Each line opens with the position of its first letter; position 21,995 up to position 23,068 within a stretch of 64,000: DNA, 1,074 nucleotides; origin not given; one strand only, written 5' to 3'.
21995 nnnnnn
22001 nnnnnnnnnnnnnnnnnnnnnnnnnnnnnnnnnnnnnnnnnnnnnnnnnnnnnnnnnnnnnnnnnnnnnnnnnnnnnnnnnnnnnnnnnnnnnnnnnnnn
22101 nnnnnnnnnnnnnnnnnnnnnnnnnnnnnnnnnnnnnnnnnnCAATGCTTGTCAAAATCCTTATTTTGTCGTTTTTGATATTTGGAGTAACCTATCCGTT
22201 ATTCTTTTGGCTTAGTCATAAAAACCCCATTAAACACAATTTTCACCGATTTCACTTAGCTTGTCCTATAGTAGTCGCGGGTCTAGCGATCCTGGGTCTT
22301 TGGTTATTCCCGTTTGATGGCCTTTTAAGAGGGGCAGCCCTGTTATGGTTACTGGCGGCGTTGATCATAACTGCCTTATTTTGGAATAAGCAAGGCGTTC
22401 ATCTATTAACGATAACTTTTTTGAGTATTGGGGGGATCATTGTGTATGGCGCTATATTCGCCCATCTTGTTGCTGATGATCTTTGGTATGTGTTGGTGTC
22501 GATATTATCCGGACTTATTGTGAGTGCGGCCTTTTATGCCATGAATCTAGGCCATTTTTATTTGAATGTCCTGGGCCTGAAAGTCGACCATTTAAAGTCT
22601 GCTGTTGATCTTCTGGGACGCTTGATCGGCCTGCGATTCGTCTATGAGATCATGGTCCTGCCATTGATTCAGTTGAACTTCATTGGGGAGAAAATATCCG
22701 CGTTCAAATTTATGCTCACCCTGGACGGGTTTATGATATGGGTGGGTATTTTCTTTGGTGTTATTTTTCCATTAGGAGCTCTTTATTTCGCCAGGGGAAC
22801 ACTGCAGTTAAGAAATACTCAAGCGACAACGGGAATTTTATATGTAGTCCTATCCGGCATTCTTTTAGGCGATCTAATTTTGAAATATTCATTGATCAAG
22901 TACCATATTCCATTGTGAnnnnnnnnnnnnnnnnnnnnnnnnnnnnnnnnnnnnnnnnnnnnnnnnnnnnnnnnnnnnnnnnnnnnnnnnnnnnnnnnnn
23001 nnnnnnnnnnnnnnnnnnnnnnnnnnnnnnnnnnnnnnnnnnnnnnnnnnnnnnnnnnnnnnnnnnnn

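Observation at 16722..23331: Non-canonical quinol oxidising module: Rieske + split cytochrome b6/extended subunit IV + octaheme cytochrome c + two unknown membrane proteins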

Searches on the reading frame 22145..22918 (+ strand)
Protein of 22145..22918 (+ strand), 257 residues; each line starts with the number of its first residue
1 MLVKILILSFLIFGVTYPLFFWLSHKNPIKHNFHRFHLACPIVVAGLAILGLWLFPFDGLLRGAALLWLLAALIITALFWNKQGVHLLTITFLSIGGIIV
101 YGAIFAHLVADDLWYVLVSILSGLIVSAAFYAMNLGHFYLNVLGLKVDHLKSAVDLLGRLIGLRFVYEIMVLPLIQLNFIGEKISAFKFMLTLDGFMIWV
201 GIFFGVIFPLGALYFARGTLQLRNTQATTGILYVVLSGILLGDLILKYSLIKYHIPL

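Call 4: search_protein_families(library=pfam, proteins=[window:22145-22918:+], max_evalue=0.01)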
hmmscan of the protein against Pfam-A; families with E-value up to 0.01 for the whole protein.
window:22145-22918:+ (257 aa): 0 families

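Call 5: search_protein_families(library=ncbifam, proteins=[window:22145-22918:+], max_evalue=0.01)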
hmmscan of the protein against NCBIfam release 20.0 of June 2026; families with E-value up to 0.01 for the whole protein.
window:22145-22918:+ (257 aa): 0 families

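Call 8: find_homologous_proteins(query=window:22145-22918:+, max_evalue=0.001)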
Query window:22145-22918:+ (257 aa): 75 proteins with E <= 0.001 among 4495 candidates.
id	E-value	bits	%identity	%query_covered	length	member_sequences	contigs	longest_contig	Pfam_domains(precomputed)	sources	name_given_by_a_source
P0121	3.8e-157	540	100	100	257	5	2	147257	-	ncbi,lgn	-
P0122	2.7e-102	360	65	100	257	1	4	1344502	-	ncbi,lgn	-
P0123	9.3e-97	342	63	100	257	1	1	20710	-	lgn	-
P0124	1.6e-94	335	62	100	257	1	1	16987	-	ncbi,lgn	-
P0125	1.2e-88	316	57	100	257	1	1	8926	-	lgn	-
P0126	3.2e-88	314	59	100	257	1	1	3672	-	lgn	-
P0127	1.8e-87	312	58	100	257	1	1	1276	-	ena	-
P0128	3.9e-87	311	58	100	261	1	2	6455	-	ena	-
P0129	4.6e-87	311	57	99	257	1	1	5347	-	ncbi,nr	ncbi:MAG: hypothetical protein HY591_01950 [Candidatus Omnitrophica bacterium]|nr:hypothetical prote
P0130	5.5e-87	310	58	100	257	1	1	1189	-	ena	-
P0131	6.8e-87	310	58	100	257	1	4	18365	-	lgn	-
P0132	1.0e-86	309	58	100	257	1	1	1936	-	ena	-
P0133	5.9e-83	297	56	100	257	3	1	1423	-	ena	-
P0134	8.5e-83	297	55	100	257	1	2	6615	-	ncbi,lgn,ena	-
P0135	1.9e-82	295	58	100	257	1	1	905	-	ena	-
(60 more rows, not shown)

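Call 12: find_related_loci(query=A1, collection=genome_contigs, flank=10000)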
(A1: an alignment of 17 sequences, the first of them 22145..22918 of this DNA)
Query A1 (257 aa) in genome_contigs; peptide patterns used: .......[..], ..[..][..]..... (x = any residue, [..] = any of these).
599 stretches matched a pattern (row limit reached: there are more); 432 encode a relative of the query (tblastn E <= 1e-3); the best 80 are kept; 80 distinct loci.
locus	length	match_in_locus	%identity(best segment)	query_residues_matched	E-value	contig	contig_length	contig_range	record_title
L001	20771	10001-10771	65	1-257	2e-103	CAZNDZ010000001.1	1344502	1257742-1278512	MAG TPA_asm: uncultured Planctomycetales bacterium isolate SRP219642_co4_309 genome assembly, contig: NODE_1_length_1344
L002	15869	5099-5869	62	1-257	1e-97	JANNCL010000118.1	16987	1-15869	MAG: Candidatus Omnitrophota bacterium isolate OTE_78_metabat_191 OTE_78_k141_1339416, whole genome shotgun sequence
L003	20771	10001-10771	54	1-257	2e-86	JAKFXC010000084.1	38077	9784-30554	MAG: Candidatus Omnitrophota bacterium isolate ND2_Bin_17 ND2_0000091, whole genome shotgun sequence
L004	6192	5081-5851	51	1-257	2e-79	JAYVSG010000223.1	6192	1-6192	MAG: Candidatus Omnitrophota bacterium isolate GL74_DN_concoct_188_sub GL74_DN_concoct_188_sub_222, whole genome shotgun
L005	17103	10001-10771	53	1-257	3e-79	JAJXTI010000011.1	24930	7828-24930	MAG: bacterium isolate BP4.bin41 NODE_2075_length_24930_cov_1.296254, whole genome shotgun sequence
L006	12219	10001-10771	52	1-257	3e-78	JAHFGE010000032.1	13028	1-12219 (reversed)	MAG: Candidatus Omnitrophota bacterium isolate nzgw308 NODE_7155_length_13029_cov_3.108382, whole genome shotgun sequenc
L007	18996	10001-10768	51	1-255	1e-73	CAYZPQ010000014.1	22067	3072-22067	MAG TPA_asm: uncultured Planctomycetales bacterium isolate SRP219642_co4_193 genome assembly, contig: NODE_3833_length_2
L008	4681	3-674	53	34-257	1e-68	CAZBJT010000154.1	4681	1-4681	MAG TPA_asm: uncultured Planctomycetales bacterium isolate binchicken_co54_492 genome assembly, contig: NODE_35460_lengt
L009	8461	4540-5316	43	1-257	2e-60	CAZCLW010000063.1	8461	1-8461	MAG TPA_asm: uncultured Planctomycetales bacterium isolate SRP239054_co1_195 genome assembly, contig: NODE_6936_length_8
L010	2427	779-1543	44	1-255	1e-60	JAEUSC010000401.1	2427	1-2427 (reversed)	MAG: Candidatus Omnitrophota bacterium isolate new MAG-293 k141_3784914, whole genome shotgun sequence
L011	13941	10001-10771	41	1-257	3e-59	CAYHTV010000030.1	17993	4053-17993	MAG TPA_asm: uncultured Planctomycetales bacterium isolate ERP119705_co15_632 genome assembly, contig: NODE_3112_length_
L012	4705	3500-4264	45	1-255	1e-58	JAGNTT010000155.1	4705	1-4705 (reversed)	MAG: Candidatus Omnitrophota bacterium isolate Go_SlAct_bin_392 Go_SlAct_125530_length_4705_cov_6.481215, whole genome s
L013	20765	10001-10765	42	1-255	5e-58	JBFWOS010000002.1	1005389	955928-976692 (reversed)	MAG: Candidatus Omnitrophota bacterium isolate CA_2019_TPBF_141 NODE_29_length_1005389_cov_48.480852_TPBF, whole genome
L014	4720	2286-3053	43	1-255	8e-58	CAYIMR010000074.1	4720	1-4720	MAG TPA_asm: uncultured Planctomycetales bacterium isolate ERP119705_co25_233 genome assembly, contig: NODE_25238_length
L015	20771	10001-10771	39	1-257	7e-57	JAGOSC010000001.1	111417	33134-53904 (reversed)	MAG: Candidatus Omnitrophota bacterium isolate Gw_Eff_bin_307 Gw_Eff_204_length_111417_cov_5.825483, whole genome shotgu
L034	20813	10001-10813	32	1-253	6e-34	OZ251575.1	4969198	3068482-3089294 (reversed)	MAG: Spirochaetia bacterium isolate 617b14b6-7821-4a15-9039-de9782a91b86 genome assembly, chromosome: 1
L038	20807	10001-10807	33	1-255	1e-25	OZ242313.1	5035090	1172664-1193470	MAG: Spirochaetia bacterium isolate e429cb45-3368-499c-8ecb-8058609f3e9e genome assembly, chromosome: 1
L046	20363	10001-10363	35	117-247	7e-13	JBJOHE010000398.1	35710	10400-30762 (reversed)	MAG: Planctomycetota bacterium isolate sharkriverslough_2019_sw_WHONDRS-S19S_0042_B_bin.32 scaffold_479019, whole genome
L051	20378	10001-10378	34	132-257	2e-12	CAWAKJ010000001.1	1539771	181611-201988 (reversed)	MAG: Vicinamibacterales bacterium isolate MFD02360.bin.1.271 genome assembly, contig: contig_295, whole genome shotgun s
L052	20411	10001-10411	32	122-257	3e-12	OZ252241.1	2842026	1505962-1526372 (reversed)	MAG: Vicinamibacterales bacterium isolate 2064dafd-9b2a-4308-b7d3-9406566bb03f genome assembly, chromosome: 1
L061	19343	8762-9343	27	34-247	8e-12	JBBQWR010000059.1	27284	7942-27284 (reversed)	MAG: Pirellulales bacterium isolate Co_metawrap_2068 Cmw_2068_k141_9428550_length_27284_cov_13.9962, whole genome shotgu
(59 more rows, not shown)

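Call 16: predict_structure(alignment_id=A1)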
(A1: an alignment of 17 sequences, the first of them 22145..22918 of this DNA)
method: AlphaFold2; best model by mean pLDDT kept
length: 257 residues; sequences in the alignment: 17
mean_pLDDT: 93.4   pTM: 0.91
mean pLDDT of the five models: 93.4, 92.8, 92.5, 92.4, 91.1
residues with pLDDT >= 90: 214; 70-90: 39; 50-70: 4; < 50: 0
segments of 3 or more residues with pLDDT < 50: none
pLDDT, mean of each block of 10 residues (from residue 1): 93 98 88 91 97 90 97 96 91 98 94 94 98 88 77 96 96 92 93 93 97 95 90 98 96 92
secondary structure, 60 per line:
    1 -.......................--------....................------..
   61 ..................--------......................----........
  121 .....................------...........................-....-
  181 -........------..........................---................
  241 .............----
elements in order: H2-24 H33-52 H59-78 H87-108 H113-141 H148-174 E176-179 E182-185 H186-189 H196-221 H225-253

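Call 42: search_protein_families(library=pfam, alignment_id=A2, max_evalue=10)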
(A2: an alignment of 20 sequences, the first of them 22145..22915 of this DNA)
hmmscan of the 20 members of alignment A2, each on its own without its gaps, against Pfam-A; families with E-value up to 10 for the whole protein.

A. member 1, window:22145-22915:+ (257 aa): 0 families

B. families by the number of members that match (of 20 scanned): 11 families
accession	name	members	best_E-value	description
PF00892.27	EamA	1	0.0039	EamA-like transporter family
PF00122.25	E1-E2_ATPase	1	0.069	E1-E2 ATPase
PF08006.16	HAAS_TM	1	0.08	HAAS transmembrane region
PF11857.13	DUF3377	1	0.12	Domain of unknown function (DUF3377)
PF01988.24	VIT1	1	0.17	VIT family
PF03988.17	DUF347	1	0.22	Repeat of Unknown Function (DUF347)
PF02690.20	Na_Pi_cotrans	1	0.3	Na+/Pi-cotransporter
PF13567.11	DUF4131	1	0.37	Domain of unknown function (DUF4131)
PF04971.17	Phage_holin_2_1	1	0.96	Bacteriophage P21 holin S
PF01027.25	Bax1-I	1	1.9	Inhibitor of apoptosis-promoting Bax1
PF24838.2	8xMP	1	3.7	Octameric membrane protein family (8xMP)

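Call 43: search_solved_structures(query=A2, max_evalue=10)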
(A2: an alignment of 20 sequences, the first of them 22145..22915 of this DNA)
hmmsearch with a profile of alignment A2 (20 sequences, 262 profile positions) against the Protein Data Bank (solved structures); distinct sequences matched with E-value up to 10: 0.

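Call 47: search_protein_representatives(alignment_id=A1)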
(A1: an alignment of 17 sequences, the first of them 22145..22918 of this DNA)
Query: 17 sequences, 257 profile positions. Proteins with E-value up to 0.001 (for the whole library): 1084; up to 1e-10: 297; up to 1e-30: 60. The best 150 are listed.
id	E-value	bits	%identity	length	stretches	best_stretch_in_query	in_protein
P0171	5.2e-100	351.0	-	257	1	1-257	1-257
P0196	2.6e-96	338.8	-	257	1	1-257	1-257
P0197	8.2e-88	311.0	-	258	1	2-257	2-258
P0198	3.5e-87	308.9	-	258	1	1-257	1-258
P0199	1.8e-82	293.5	-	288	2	109-256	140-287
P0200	1.1e-79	284.4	-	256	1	1-257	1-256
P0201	1.4e-78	280.8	-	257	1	1-257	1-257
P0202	1.1e-77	277.8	-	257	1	1-252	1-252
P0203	6.0e-75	268.9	-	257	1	1-256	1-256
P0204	2.0e-74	267.1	-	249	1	1-257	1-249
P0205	2.7e-74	266.7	-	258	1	1-257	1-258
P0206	2.9e-74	266.6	-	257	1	1-257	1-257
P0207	5.0e-74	265.8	-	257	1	1-257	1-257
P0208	6.3e-74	265.5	-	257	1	1-257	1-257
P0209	2.8e-73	263.4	-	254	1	1-257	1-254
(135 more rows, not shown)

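Call 75: search_protein_families(library=pfam, proteins=[L046:10951-13959:+, L061:9984-13001:+, L034:11415-12878:+, L052:9012-9614:+, L051:8837-9484:+, L038:7507-9990:+], max_evalue=0.0001)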
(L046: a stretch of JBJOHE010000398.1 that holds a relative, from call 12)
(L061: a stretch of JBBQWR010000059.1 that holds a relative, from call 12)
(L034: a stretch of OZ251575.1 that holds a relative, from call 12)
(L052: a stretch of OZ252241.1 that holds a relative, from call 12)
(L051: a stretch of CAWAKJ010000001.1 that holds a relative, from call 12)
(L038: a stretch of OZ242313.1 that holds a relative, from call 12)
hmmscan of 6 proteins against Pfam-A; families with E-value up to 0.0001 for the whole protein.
L046:10951-13959:+ (1002 aa): 4 families
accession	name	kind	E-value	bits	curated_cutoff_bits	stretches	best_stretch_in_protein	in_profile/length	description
PF02913.24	FAD-oxidase_C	-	2.8e-38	132.5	21.2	1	274-519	4-248/248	FAD linked oxidases, C-terminal domain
PF01565.28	FAD_binding_4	-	1.5e-36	125.6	26.4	1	41-176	1-138/139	FAD binding domain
PF13534.11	Fer4_17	-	4.9e-07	30.6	22.2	1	572-649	1-61/61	4Fe-4S dicluster domain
PF13183.11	Fer4_8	-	2.8e-06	28.2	27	1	569-648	1-68/68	4Fe-4S dicluster domain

L061:9984-13001:+ (1005 aa): 5 families
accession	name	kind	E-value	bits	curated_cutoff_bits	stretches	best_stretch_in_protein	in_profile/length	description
PF02913.24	FAD-oxidase_C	-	6.7e-50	170.6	21.2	1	278-525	2-248/248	FAD linked oxidases, C-terminal domain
PF01565.28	FAD_binding_4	-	6e-33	113.9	26.4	1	43-178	1-138/139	FAD binding domain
PF02754.22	CCG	-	1.2e-09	38.6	20.6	1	884-966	2-84/85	Cysteine-rich domain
PF13183.11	Fer4_8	-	7.4e-08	33.3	27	1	578-656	2-68/68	4Fe-4S dicluster domain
PF13534.11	Fer4_17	-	1.4e-07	32.3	22.2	1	580-657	1-61/61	4Fe-4S dicluster domain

L034:11415-12878:+ (487 aa): 2 families
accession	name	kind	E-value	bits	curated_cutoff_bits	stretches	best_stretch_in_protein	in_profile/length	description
PF05935.17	Arylsulfotrans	-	2.5e-29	102.9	24.2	1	140-448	12-354/374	Arylsulfotransferase (ASST)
PF14269.12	Arylsulfotran_2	-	9.1e-17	61.8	27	1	215-427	60-279/301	Arylsulfotransferase (ASST)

L052:9012-9614:+ (200 aa): 2 families
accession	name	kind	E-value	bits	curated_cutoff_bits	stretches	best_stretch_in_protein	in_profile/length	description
PF02777.23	Sod_Fe_C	-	9.3e-37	125.6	20.9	1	97-197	1-102/102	Iron/manganese superoxide dismutases, C-terminal domain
PF00081.27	Sod_Fe_N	-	1.4e-30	106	27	1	3-89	2-81/82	Iron/manganese superoxide dismutases, alpha-hairpin domain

L051:8837-9484:+ (215 aa): 2 families
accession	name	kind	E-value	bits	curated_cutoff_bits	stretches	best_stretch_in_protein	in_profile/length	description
PF02777.23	Sod_Fe_C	-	2e-42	143.8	20.9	1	112-212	1-102/102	Iron/manganese superoxide dismutases, C-terminal domain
PF00081.27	Sod_Fe_N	-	1.4e-31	109.2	27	1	18-104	2-81/82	Iron/manganese superoxide dismutases, alpha-hairpin domain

L038:7507-9990:+ (827 aa): 3 families
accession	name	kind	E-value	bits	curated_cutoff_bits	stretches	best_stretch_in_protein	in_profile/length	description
PF00501.34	AMP-binding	-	1.4e-76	258.2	29.9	1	11-378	3-384/384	AMP-binding enzyme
PF01553.26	Acyltransferase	-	1.7e-16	60.7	23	1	653-783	3-130/132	Acyltransferase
PF00550.31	PP-binding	-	8.5e-06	26.4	20.8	1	541-604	1-63/67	Phosphopantetheine attachment site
